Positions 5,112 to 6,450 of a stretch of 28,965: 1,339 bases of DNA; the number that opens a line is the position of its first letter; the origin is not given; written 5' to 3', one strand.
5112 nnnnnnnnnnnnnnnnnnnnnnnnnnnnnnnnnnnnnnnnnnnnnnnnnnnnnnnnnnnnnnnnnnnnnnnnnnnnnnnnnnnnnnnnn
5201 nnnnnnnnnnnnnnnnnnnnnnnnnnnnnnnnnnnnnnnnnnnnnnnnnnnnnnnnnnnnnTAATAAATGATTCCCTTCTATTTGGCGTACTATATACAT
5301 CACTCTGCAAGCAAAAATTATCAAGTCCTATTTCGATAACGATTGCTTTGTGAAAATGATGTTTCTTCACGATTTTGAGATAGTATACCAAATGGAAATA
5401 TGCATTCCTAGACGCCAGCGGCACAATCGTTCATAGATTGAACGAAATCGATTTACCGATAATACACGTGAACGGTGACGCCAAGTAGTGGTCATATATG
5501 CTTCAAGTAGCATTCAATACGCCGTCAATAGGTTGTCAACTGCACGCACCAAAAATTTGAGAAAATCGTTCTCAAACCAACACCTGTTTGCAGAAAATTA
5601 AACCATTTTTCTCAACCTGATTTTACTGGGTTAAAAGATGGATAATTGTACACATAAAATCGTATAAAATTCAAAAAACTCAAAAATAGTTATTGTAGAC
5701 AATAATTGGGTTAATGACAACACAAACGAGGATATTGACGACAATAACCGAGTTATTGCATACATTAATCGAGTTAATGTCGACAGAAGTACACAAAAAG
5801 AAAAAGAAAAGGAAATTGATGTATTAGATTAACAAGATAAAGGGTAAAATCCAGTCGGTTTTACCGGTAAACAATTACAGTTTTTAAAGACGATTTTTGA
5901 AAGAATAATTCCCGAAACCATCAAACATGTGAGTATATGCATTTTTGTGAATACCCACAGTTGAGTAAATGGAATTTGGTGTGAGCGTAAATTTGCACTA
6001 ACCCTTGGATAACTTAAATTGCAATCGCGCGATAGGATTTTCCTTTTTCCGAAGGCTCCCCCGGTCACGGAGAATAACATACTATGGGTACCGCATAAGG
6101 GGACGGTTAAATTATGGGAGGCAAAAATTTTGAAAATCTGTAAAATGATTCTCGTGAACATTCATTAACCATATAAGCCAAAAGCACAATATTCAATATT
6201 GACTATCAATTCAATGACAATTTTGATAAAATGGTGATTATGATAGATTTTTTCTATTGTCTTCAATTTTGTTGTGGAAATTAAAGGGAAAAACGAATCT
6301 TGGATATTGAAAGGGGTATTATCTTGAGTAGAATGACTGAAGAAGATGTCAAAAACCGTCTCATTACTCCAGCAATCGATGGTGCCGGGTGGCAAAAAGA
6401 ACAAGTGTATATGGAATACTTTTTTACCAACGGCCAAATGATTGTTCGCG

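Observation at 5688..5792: Array of five exactly phased 21-bp iteron-like repeats in the 1-kb non-coding gap between the serine recombinase and hsdR.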

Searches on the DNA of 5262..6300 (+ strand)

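Call 7: search_dna_similar(query=window:5262-6300:+, collection=plasmids, mode=distant)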
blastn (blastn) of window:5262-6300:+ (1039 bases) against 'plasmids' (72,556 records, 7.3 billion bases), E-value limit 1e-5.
No match.

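Call 8: search_dna_similar(query=window:5262-6300:+, collection=phages, mode=distant)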
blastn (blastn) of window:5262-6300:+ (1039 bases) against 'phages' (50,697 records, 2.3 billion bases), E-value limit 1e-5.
No match.
